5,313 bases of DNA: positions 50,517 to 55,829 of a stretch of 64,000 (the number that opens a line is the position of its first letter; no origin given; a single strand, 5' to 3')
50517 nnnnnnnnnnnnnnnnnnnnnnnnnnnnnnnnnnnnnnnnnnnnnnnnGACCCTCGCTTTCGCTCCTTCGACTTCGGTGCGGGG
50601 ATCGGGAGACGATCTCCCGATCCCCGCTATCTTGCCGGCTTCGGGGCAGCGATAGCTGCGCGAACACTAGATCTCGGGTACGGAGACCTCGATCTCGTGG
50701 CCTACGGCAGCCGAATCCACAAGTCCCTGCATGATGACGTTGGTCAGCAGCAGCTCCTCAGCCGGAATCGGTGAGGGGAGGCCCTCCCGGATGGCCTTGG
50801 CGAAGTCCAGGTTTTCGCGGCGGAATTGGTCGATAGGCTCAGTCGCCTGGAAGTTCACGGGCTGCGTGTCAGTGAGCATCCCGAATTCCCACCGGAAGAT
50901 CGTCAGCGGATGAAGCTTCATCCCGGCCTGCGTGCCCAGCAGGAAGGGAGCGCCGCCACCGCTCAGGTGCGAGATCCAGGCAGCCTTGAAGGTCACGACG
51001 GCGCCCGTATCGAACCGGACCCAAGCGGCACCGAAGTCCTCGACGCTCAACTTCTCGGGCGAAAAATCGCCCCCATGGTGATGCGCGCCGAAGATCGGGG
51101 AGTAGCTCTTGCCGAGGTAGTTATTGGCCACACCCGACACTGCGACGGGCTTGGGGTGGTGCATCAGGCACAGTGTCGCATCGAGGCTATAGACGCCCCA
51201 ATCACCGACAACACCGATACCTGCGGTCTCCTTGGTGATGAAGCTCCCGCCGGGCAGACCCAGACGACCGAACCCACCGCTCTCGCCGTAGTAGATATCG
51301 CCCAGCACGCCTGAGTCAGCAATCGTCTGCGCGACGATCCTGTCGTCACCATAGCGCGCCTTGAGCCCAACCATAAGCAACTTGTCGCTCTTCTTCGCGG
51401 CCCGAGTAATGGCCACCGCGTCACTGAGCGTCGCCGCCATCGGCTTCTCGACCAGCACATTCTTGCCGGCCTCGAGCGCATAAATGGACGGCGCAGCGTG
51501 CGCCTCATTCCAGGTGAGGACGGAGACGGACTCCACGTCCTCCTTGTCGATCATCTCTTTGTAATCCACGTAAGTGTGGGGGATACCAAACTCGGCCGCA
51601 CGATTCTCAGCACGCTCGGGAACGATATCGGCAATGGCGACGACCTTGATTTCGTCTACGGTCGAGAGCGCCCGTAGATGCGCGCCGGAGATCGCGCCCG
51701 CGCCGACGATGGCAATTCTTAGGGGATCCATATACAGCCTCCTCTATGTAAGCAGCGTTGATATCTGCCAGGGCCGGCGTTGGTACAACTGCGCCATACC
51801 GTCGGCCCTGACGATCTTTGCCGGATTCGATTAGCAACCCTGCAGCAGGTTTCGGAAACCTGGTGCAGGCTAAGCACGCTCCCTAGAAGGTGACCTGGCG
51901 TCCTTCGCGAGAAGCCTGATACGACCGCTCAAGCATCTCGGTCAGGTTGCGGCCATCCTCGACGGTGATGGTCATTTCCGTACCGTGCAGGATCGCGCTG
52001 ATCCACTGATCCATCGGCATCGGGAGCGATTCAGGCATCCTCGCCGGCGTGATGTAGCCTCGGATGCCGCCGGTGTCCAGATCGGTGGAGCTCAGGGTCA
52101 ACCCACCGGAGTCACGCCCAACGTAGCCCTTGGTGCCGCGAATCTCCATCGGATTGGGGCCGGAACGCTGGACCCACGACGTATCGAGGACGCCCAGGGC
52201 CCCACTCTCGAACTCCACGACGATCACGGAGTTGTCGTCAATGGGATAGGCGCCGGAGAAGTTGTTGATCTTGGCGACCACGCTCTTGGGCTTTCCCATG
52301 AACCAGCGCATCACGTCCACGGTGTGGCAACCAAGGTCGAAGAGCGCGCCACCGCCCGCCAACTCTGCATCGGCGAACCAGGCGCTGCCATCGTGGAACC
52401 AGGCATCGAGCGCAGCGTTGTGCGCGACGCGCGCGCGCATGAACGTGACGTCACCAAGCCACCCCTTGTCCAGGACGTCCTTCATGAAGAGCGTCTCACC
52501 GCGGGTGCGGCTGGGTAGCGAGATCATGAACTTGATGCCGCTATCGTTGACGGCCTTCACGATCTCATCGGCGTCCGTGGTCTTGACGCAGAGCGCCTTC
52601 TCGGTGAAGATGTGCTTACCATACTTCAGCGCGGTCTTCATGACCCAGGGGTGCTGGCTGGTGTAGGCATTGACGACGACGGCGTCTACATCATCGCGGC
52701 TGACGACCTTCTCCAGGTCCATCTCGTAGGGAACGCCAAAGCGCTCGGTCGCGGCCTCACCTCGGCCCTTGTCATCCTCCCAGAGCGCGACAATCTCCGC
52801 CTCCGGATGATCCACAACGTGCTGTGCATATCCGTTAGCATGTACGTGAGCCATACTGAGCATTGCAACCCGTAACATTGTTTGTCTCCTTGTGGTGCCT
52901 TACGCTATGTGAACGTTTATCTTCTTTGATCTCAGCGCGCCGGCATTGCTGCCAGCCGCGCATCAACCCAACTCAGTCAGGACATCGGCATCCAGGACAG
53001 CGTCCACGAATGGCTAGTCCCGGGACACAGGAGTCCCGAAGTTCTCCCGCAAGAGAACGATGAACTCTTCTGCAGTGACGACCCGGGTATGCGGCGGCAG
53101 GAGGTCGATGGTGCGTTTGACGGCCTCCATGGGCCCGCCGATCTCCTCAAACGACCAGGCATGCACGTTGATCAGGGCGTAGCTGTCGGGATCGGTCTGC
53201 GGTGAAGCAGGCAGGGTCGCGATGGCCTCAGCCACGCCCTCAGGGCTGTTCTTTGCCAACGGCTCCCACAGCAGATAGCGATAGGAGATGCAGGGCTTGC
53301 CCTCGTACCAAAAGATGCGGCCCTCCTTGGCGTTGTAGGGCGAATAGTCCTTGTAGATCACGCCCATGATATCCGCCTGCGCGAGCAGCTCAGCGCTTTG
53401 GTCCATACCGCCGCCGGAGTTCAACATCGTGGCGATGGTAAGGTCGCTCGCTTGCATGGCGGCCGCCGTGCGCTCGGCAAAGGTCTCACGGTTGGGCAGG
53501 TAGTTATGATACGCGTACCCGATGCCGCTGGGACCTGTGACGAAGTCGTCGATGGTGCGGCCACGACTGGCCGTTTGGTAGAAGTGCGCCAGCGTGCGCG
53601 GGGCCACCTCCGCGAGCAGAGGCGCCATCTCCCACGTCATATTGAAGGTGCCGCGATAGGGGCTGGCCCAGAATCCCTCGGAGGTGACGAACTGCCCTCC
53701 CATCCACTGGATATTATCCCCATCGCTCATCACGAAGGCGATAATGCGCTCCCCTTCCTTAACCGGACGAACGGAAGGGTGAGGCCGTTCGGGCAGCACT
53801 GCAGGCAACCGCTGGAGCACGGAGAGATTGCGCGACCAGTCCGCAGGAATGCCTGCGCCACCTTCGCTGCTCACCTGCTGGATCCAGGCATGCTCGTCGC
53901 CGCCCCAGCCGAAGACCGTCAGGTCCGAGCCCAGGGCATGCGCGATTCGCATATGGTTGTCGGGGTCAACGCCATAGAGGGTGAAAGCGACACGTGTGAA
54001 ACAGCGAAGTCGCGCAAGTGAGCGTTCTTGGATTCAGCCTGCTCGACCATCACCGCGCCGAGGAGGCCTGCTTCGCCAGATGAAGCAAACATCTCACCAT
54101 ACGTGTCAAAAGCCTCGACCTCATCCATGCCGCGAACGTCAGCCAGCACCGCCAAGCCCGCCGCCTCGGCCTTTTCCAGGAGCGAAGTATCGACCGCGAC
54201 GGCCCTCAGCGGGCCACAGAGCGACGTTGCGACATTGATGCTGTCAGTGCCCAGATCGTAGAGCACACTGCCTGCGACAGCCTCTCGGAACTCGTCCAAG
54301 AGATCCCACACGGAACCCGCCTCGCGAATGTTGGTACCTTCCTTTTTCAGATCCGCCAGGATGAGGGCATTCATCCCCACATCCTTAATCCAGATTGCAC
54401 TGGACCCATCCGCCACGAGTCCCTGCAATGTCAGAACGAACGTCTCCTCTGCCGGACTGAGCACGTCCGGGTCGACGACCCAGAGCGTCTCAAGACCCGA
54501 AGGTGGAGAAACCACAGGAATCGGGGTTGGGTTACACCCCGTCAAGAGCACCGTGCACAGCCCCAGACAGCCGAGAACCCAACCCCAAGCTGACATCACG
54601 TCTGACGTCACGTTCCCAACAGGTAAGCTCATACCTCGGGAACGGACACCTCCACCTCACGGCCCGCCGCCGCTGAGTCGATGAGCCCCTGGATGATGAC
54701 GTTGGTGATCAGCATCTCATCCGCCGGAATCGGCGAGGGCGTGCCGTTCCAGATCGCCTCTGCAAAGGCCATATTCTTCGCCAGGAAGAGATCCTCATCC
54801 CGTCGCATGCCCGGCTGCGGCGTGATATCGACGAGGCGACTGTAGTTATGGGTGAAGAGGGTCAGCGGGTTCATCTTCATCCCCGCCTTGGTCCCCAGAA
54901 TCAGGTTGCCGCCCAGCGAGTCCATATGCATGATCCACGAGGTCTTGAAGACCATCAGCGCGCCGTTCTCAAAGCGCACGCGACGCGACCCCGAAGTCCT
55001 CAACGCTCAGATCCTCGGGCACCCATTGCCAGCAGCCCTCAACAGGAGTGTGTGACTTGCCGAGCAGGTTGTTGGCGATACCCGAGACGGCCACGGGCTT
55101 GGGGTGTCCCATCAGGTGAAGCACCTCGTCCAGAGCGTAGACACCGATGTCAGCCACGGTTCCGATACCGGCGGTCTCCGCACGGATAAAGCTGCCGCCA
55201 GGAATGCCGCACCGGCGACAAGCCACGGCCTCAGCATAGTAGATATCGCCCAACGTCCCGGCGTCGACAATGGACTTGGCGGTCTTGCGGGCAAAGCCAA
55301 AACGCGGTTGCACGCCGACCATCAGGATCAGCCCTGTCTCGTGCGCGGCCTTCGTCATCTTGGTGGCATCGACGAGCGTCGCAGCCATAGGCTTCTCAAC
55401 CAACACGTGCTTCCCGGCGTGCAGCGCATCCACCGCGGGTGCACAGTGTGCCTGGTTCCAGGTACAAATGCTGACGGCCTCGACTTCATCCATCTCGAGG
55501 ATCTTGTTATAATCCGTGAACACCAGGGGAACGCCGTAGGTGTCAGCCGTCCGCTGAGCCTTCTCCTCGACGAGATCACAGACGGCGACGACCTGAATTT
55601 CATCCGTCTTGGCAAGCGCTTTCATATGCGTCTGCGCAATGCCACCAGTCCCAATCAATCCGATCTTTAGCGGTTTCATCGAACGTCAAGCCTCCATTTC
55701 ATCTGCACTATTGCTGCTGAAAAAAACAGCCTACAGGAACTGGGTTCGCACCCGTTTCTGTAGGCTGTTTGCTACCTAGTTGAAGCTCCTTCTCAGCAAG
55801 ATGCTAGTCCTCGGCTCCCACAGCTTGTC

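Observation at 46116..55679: Five Gfo/Idh/MocA oxidoreductases plus a xylose-isomerase-like TIM barrel: candidate redox-assisted (3-keto intermediate) glycoside cleavage module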

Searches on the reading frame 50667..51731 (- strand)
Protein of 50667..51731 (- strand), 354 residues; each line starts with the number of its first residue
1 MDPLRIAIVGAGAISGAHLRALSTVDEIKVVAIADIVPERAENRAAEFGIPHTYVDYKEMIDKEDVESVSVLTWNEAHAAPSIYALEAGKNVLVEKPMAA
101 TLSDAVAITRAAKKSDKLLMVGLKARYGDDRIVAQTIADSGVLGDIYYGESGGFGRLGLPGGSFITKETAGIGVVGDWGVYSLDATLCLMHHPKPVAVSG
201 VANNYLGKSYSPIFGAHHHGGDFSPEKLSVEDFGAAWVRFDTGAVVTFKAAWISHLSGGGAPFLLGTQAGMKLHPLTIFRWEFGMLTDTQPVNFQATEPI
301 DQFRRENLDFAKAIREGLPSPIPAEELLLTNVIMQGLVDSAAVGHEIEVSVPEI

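Call 5: search_protein_families(library=pfam, proteins=[window:50667-51731:-], max_evalue=0.001)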
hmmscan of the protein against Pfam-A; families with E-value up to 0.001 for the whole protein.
window:50667-51731:- (354 aa): 4 families
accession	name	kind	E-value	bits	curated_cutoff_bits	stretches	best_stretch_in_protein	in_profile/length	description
PF01408.29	GFO_IDH_MocA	-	4.7e-28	98.7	24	1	4-122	1-119/120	Oxidoreductase family, NAD-binding Rossmann fold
PF22725.1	GFO_IDH_MocA_C3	-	2.1e-11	44.3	27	1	134-256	4-108/124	GFO/IDH/MocA C-terminal domain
PF02894.22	GFO_IDH_MocA_C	-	0.00082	19.7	22.9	0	167-348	35-217/218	Oxidoreductase family, C-terminal alpha/beta domain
PF03807.23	F420_oxidored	-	0.00096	20.1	21.6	0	5-71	1-67/94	NADP oxidoreductase coenzyme F420-dependent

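Call 9: search_solved_structures(query=window:50667-51731:-, max_evalue=0.00001)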
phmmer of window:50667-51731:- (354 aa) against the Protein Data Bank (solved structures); distinct sequences matched with E-value up to 0.00001: 77 (the best 60 are shown).
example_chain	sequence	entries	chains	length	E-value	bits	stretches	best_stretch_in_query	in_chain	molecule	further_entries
9m3d_B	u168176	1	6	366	4.1e-40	140.9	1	1-301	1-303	DgpA1 from W974-1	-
7xr9_A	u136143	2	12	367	8.5e-39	136.6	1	1-275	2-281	DgpA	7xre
3e18_A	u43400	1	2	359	3.7e-26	95.1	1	5-191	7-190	oxidoreductase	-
3ec7_A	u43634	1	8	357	1e-21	80.4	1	4-145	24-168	Putative Dehydrogenase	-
3cea_A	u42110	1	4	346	6e-21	77.9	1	2-206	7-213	Myo-inositol 2-dehydrogenase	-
5a02_A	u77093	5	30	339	1.4e-20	76.7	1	22-203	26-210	ALDOSE-ALDOSE OXIDOREDUCTASE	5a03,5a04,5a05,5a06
6ktj_A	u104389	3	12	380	4.8e-16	61.8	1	5-248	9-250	Scyllo-inositol dehydrogenase with L-glucose dehydrogenase activity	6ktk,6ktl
5ya8_A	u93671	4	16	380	6.1e-16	61.5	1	5-248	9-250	Scyllo-inositol dehydrogenase with L-glucose dehydrogenase activity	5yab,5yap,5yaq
4fb5_A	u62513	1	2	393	8e-16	61.1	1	1-197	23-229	Probable oxidoreductase protein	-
1evj_A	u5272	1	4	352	6.5e-15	58.1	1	7-198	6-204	GLUCOSE-FRUCTOSE OXIDOREDUCTASE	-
4mie_A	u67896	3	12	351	1.3e-14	57.1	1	4-144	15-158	Inositol 2-dehydrogenase/D-chiro-inositol 3-dehydrogenase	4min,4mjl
4mio_A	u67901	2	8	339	1.3e-14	57.1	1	5-144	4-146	Inositol 2-dehydrogenase/D-chiro-inositol 3-dehydrogenase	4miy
6a3f_A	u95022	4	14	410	3.2e-14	55.8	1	32-257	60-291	Putative dehydrogenase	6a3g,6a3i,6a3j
4h3v_A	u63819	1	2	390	4.1e-14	55.4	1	42-251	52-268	Oxidoreductase domain protein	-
1ofg_A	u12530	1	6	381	4.7e-14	55.2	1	19-198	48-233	GLUCOSE-FRUCTOSE OXIDOREDUCTASE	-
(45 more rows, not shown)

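Call 28: search_protein_families(library=ncbifam, proteins=[window:50667-51731:-], max_evalue=0.01)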
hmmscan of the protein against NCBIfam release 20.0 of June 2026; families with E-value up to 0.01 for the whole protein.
window:50667-51731:- (354 aa): 10 families
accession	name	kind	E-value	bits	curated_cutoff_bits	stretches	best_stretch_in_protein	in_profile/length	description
NF040723.1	UDP-GlcNAcDh_Arch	equivalog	4.2e-27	95.4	450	1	4-185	1-172/302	UDP-N-acetylglucosamine 3-dehydrogenase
TIGR04380.1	myo_inos_iolG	equivalog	3.9e-25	88.4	355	1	4-146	2-145/330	inositol 2-dehydrogenase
NF052479.1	LevoglcsnDh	equivalog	1.1e-20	73.7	650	1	1-251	1-266/386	levoglucosan dehydrogenase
NF052679.1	InsChiInosDhIolG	equivalog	4.9e-19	68.5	540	1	4-144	3-146/343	bifunctional inositol 2-dehydrogenase/D-chiro-inositol 1-dehydrogenase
NF008607.0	PRK11579.1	subfamily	2.5e-15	56.3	330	1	2-198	3-197/346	oxidoreductase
NF058561.1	BT_2158_fam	equivalog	1.3e-13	50.4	750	1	2-125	34-156/487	glycoside 3-dehydrogenase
NF041392.1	XylDh_Gfo6_Halo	equivalog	1e-12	47.5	350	1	2-201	15-222/350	D-xylose 1-dehydrogenase Gfo6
NF007574.0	PRK10206.1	equivalog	5.1e-12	45.5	352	1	22-196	23-193/345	oxidoreductase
NF058563.1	BT_2159_fam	equivalog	2.7e-09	36.5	650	1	5-145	2-142/350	disaccharide 3-dehydrogenase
NF009830.0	PRK13304.1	equivalog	0.0035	16.9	267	1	4-122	2-119/265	aspartate dehydrogenase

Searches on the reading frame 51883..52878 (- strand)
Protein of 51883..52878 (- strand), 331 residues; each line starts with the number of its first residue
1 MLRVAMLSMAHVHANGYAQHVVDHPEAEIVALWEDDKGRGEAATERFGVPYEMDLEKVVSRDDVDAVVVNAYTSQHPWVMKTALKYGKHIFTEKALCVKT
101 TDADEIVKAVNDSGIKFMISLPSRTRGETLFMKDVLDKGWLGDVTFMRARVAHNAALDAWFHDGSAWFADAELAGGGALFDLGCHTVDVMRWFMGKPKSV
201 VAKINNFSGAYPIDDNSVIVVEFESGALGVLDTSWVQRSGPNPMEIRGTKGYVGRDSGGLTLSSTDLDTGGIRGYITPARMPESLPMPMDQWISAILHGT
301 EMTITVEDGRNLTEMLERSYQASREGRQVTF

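Call 5: search_protein_families(library=pfam, proteins=[window:51883-52878:-], max_evalue=0.001)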
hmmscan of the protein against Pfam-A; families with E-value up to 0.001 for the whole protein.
window:51883-52878:- (331 aa): 3 families
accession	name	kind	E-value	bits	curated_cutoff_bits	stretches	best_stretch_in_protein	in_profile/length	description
PF22725.1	GFO_IDH_MocA_C3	-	7.6e-32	110.4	27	1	132-252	4-122/124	GFO/IDH/MocA C-terminal domain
PF02894.22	GFO_IDH_MocA_C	-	3.5e-19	69.9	22.9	1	134-330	2-217/218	Oxidoreductase family, C-terminal alpha/beta domain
PF01408.29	GFO_IDH_MocA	-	1.2e-16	61.9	24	1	17-118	15-117/120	Oxidoreductase family, NAD-binding Rossmann fold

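Call 10: search_solved_structures(query=window:51883-52878:-, max_evalue=0.00001)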
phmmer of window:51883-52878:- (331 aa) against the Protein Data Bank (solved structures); distinct sequences matched with E-value up to 0.00001: 61 (the best 60 are shown).
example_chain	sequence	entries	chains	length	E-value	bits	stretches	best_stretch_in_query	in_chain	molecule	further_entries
6nor_A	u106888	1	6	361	2.1e-26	95.9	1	22-329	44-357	Putative NAD dependent dehydrogenase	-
9m3d_B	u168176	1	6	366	3.9e-25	91.7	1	27-328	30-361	DgpA1 from W974-1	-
7xr9_A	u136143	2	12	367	3.3e-22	82.1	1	28-195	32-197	DgpA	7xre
3db2_A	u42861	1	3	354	4.6e-21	78.3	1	28-251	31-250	putative NADPH-dependent oxidoreductase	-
2glx_A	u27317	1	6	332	1.6e-18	70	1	27-256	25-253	1,5-anhydro-D-fructose reductase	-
3q2k_A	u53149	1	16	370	3e-18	69.1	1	13-253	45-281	oxidoreductase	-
5a02_A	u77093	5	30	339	4.1e-18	68.6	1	50-329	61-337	ALDOSE-ALDOSE OXIDOREDUCTASE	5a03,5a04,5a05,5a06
4n54_A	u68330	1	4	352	4.6e-18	68.5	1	44-314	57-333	Inositol dehydrogenase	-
4mkx_A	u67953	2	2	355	4.7e-18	68.4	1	44-314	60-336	Inositol dehydrogenase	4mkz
3q2i_A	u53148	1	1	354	7.5e-18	67.8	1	4-253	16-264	dehydrogenase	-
6jw6_A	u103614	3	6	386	8e-18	67.7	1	16-256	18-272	Dehydrogenase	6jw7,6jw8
4gqa_A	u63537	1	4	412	6e-17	64.8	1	9-206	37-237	NAD binding Oxidoreductase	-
4koa_A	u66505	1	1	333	5.1e-16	61.7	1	26-255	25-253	1,5-anhydro-D-fructose reductase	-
4h3v_A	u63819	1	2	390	1.7e-15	60.1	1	10-197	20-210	Oxidoreductase domain protein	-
3cea_A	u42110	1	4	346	2.2e-14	56.4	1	2-328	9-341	Myo-inositol 2-dehydrogenase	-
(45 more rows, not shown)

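Call 28: search_protein_families(library=ncbifam, proteins=[window:51883-52878:-], max_evalue=0.01)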
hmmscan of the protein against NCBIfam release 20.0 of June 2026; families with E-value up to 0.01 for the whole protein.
window:51883-52878:- (331 aa): 9 families
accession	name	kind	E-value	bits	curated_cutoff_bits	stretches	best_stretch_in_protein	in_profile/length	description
TIGR04380.1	myo_inos_iolG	equivalog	3.7e-29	101.6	355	1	17-329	16-329/330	inositol 2-dehydrogenase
NF052479.1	LevoglcsnDh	equivalog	1.3e-22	80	650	1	36-216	45-224/386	levoglucosan dehydrogenase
NF040723.1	UDP-GlcNAcDh_Arch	equivalog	4.1e-21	75.8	450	1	8-257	10-239/302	UDP-N-acetylglucosamine 3-dehydrogenase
NF041392.1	XylDh_Gfo6_Halo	equivalog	2.5e-18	66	350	1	54-329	73-348/350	D-xylose 1-dehydrogenase Gfo6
NF008607.0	PRK11579.1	subfamily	4.9e-12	45.5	330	1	3-207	6-202/346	oxidoreductase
NF007574.0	PRK10206.1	equivalog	2.3e-10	40.1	352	1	41-217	43-210/345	oxidoreductase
NF052679.1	InsChiInosDhIolG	equivalog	3.5e-09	36.2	540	1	27-226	28-220/343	bifunctional inositol 2-dehydrogenase/D-chiro-inositol 1-dehydrogenase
NF058563.1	BT_2159_fam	equivalog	1.5e-08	34.1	650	1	56-195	55-184/350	disaccharide 3-dehydrogenase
NF058561.1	BT_2158_fam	equivalog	0.00069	18.3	750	1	61-102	94-135/487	glycoside 3-dehydrogenase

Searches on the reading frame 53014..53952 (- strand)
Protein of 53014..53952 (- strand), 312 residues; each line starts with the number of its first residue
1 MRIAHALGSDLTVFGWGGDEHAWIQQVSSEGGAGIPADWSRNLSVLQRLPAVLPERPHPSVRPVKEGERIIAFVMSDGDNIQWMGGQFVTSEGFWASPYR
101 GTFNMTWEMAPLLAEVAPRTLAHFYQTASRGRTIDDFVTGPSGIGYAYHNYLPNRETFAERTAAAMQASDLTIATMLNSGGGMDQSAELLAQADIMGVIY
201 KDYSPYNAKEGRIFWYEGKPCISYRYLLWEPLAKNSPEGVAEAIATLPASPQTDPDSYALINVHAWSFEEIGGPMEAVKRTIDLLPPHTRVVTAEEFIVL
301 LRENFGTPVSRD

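Call 5: search_protein_families(library=pfam, proteins=[window:53014-53952:-], max_evalue=0.001)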
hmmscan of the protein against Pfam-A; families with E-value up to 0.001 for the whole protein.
window:53014-53952:- (312 aa): 2 families
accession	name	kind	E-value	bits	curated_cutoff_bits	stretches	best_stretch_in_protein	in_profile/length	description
PF14323.11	GxGYxYP_C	-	7.8e-46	157.3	27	1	71-302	5-242/242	GxGYxYP putative glycoside hydrolase C-terminal domain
PF20958.2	GxGYxYP_N_3rd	-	7.8e-05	23.2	24.4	1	3-46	45-89/91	GxGYxYP third domain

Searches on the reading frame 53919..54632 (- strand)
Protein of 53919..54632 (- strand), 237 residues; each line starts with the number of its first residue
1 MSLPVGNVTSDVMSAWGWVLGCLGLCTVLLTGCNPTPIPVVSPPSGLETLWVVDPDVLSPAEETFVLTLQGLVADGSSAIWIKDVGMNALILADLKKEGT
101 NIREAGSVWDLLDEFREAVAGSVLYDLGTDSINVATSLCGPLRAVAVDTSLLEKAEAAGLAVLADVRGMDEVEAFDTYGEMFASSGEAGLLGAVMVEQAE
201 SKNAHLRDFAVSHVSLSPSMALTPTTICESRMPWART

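Call 5: search_protein_families(library=pfam, proteins=[window:53919-54632:-], max_evalue=0.001)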
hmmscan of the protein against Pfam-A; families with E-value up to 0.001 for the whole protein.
window:53919-54632:- (237 aa): 2 families
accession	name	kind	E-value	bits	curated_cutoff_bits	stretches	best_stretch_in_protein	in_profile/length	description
PF20957.2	GxGYxYP_N_2nd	-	8.2e-10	39.1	24.5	1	120-178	2-64/68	GxGYxYP_N second domain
PF16216.10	GxGYxYP_N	-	0.00042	20.5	23.9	1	50-116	2-71/72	GxGYxYP_N 1st domain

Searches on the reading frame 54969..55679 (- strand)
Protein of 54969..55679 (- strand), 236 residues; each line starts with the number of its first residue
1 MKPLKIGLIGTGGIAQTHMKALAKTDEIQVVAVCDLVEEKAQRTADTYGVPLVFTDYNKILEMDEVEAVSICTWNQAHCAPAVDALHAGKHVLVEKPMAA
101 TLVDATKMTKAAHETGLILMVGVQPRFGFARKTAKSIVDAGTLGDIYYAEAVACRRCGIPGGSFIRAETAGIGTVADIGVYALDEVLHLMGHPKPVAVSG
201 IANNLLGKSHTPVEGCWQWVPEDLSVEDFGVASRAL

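Call 5: search_protein_families(library=pfam, proteins=[window:54969-55679:-], max_evalue=0.001)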
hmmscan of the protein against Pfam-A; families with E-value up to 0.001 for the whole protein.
window:54969-55679:- (236 aa): 4 families
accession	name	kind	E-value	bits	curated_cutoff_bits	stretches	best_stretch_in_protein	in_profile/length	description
PF01408.29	GFO_IDH_MocA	-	2.9e-31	109.1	24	1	4-122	1-119/120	Oxidoreductase family, NAD-binding Rossmann fold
PF22725.1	GFO_IDH_MocA_C3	-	3.3e-09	37.2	27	1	133-208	3-78/124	GFO/IDH/MocA C-terminal domain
PF03807.23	F420_oxidored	-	9.6e-06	26.5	21.6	1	5-66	1-62/94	NADP oxidoreductase coenzyme F420-dependent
PF03447.22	NAD_binding_3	-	0.00052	21.1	24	0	10-118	1-112/116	Homoserine dehydrogenase, NAD binding domain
